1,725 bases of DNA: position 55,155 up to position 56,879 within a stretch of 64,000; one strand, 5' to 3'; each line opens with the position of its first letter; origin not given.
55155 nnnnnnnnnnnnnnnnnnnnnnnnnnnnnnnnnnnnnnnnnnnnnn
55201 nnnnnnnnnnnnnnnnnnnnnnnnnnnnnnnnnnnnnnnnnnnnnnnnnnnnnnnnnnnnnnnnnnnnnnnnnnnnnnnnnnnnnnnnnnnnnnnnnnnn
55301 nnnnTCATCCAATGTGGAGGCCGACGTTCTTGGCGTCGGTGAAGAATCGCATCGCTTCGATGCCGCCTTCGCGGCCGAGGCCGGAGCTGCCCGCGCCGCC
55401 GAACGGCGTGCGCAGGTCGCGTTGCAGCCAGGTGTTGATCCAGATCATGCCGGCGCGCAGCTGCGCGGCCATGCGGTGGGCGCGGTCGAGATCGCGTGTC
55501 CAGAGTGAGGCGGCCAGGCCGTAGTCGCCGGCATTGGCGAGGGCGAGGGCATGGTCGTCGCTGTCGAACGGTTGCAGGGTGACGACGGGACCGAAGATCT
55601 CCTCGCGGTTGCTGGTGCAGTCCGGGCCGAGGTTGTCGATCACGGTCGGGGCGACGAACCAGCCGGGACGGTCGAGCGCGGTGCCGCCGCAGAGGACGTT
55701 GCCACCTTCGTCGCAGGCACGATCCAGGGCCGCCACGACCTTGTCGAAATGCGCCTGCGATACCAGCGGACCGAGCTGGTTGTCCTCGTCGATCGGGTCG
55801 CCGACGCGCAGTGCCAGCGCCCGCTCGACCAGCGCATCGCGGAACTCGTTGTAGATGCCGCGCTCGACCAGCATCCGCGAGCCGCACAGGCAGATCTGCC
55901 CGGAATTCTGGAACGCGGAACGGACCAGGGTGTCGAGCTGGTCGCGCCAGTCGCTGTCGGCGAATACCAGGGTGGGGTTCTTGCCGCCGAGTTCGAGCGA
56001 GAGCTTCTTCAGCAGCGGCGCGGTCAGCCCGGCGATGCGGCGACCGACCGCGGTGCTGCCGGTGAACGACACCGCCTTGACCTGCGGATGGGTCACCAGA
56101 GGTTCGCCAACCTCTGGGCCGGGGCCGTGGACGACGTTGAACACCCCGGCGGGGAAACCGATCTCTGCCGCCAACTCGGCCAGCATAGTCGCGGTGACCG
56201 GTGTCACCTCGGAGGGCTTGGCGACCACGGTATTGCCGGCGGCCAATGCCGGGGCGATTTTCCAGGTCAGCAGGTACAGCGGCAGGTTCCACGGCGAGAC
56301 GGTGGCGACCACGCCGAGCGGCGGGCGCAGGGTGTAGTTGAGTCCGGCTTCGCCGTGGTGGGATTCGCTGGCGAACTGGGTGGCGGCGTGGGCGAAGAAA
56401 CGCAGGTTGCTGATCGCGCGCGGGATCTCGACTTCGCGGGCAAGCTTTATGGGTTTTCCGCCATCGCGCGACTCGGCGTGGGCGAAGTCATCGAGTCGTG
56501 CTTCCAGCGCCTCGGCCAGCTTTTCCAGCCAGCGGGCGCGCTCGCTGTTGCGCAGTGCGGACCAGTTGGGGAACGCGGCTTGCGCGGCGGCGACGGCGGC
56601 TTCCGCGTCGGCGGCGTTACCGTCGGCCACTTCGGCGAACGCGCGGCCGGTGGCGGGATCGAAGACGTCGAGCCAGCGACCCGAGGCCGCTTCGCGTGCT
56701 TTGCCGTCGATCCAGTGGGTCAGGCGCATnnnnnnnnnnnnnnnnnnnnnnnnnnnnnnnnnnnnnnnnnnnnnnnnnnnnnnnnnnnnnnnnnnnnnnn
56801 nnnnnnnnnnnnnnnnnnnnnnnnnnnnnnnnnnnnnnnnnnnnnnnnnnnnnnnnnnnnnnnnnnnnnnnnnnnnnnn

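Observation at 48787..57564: Tryptophan catabolic cluster without the known lower pathway: the atypical SDR may be the missing reductase to 2-oxoadipate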

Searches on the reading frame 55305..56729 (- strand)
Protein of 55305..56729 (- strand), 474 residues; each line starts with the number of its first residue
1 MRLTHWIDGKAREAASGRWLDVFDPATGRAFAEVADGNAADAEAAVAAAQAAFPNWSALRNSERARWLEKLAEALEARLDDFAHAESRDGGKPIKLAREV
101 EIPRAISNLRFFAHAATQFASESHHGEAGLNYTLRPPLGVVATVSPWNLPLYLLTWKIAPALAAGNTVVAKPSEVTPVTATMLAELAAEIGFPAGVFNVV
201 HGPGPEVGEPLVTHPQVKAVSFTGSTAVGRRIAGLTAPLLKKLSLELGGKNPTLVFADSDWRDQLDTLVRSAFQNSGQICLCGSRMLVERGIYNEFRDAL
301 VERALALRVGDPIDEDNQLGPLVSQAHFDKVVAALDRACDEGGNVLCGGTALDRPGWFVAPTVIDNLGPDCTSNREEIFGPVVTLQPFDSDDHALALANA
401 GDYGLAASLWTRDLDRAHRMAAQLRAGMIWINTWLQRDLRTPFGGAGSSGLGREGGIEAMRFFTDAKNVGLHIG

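Call 4: search_protein_families(library=ncbifam, proteins=[window:55305-56729:-], max_evalue=0.00001)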
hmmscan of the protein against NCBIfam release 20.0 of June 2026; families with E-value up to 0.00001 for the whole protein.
window:55305-56729:- (474 aa): 41 families (the best 25 are shown)
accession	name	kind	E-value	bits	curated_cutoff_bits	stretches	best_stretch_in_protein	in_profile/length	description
TIGR03216.1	OH_muco_semi_DH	equivalog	1.1e-160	535.4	693.25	1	4-472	2-480/481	2-hydroxymuconic semialdehyde dehydrogenase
TIGR02299.1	HpaE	equivalog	6.5e-156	519.7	638.35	1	4-472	2-477/488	5-carboxymethyl-2-hydroxymuconate semialdehyde dehydrogenase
NF010000.0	PRK13473.1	subfamily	2.4e-146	488.1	615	1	3-469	3-470/475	aminobutyraldehyde dehydrogenase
TIGR01804.1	BADH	equivalog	4.8e-137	457.2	668.6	1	6-467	1-467/467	betaine-aldehyde dehydrogenase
NF009725.0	PRK13252.1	equivalog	1.4e-136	455.8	593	1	4-472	8-480/488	betaine-aldehyde dehydrogenase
NF045735.1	PaDhStyDPseudo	equivalog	7.4e-131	437.1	850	1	4-470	4-480/483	phenylacetaldehyde dehydrogenase StyD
NF045736.1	PaDhStyDRhodo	equivalog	8.3e-126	420.3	800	1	5-470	5-476/479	phenylacetaldehyde dehydrogenase StyD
NF050026.1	AcaldDHExaC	equivalog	2.8e-116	389.1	900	1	3-469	16-491/503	acetaldehyde dehydrogenase ExaC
TIGR03374.1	ABALDH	equivalog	2.1e-114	383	909.3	1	14-460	12-460/472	aminobutyraldehyde dehydrogenase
TIGR01780.1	SSADH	subfamily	5.7e-113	378.1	646.35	1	22-464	1-445/448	succinate-semialdehyde dehydrogenase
NF007352.0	PRK09847.1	equivalog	3.1e-111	372.3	850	1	6-469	23-489/495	aldehyde dehydrogenase PuuC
NF042993.1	AlphKGSA_gudD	equivalog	1.9e-110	369.9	770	1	4-469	5-478/481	alpha-ketoglutaric semialdehyde dehydrogenase GucD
NF006916.0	PRK09407.1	equivalog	1.3e-109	367.2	521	1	13-470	29-491/526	succinic semialdehyde dehydrogenase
NF040648.1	lactal_redase_Meth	equivalog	5.1e-106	355.5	650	1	8-469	4-460/463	lactaldehyde dehydrogenase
NF007497.0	PRK10090.1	equivalog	9.1e-106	354.5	500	1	4-461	8-467/480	aldehyde dehydrogenase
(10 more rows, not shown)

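Call 5: search_protein_families(library=pfam, proteins=[window:55305-56729:-], max_evalue=0.00001)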
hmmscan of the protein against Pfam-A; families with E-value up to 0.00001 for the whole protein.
window:55305-56729:- (474 aa): 1 family
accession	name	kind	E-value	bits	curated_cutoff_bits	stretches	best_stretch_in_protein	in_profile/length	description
PF00171.27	Aldedh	-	5.2e-167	556.5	23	1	15-469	5-461/461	Aldehyde dehydrogenase family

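Call 43: search_solved_structures(query=window:55305-56729:-, max_evalue=1e-60, show_alignments=0)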
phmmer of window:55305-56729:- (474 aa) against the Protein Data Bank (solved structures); distinct sequences matched with E-value up to 1e-60: 172 (the best 60 are shown).
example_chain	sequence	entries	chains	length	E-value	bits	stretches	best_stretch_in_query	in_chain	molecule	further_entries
7bzv_A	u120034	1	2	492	1.6e-130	439.2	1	5-472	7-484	2-aminomuconic 6-semialdehyde dehydrogenase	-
4u3w_A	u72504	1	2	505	5.3e-129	434.2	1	3-473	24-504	2-aminomuconate 6-semialdehyde dehydrogenase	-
4npi_A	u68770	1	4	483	6.1e-127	427.4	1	3-471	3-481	2-aminomuconate 6-semialdehyde dehydrogenase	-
4i1w_A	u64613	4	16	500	7e-127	427.2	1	3-471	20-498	2-aminomuconate 6-semialdehyde dehydrogenase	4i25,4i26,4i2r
4o6r_A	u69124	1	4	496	2e-126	425.7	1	5-473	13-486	Aldehyde Dehydrogenase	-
5kj5_A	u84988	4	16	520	4e-126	424.7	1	3-471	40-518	2-aminomuconate 6-semialdehyde dehydrogenase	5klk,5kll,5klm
4oe2_A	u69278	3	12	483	4.3e-126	424.6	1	3-471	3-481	2-aminomuconate 6-semialdehyde dehydrogenase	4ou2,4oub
5kln_A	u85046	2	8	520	1.1e-125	423.3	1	3-471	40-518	2-aminomuconate 6-semialdehyde dehydrogenase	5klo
4go4_A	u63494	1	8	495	6.4e-123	414.1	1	6-473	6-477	Putative gamma-hydroxymuconic semialdehyde dehydrogenase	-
4go3_A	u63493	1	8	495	6.7e-123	414.1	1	6-473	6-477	Putative gamma-hydroxymuconic semialdehyde dehydrogenase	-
6wsa_A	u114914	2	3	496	8.4e-112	377.5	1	6-474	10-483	NAD/NADP-dependent betaine aldehyde dehydrogenase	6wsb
6bjp_A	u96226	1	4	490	5.1e-109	368.3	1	6-474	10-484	NAD/NADP-dependent betaine aldehyde dehydrogenase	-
2d4e_A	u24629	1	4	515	8.3e-109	367.6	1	4-472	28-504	5-carboxymethyl-2-hydroxymuconate semialdehyde dehydrogenase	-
2wox_A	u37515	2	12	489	8.8e-109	367.5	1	6-474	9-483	BETAINE ALDEHYDE DEHYDROGENASE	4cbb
2wme_A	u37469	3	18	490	8.9e-109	367.5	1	6-474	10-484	BETAINE ALDEHYDE DEHYDROGENASE | NAD/NADP-dependent betaine aldehyde dehydrogenase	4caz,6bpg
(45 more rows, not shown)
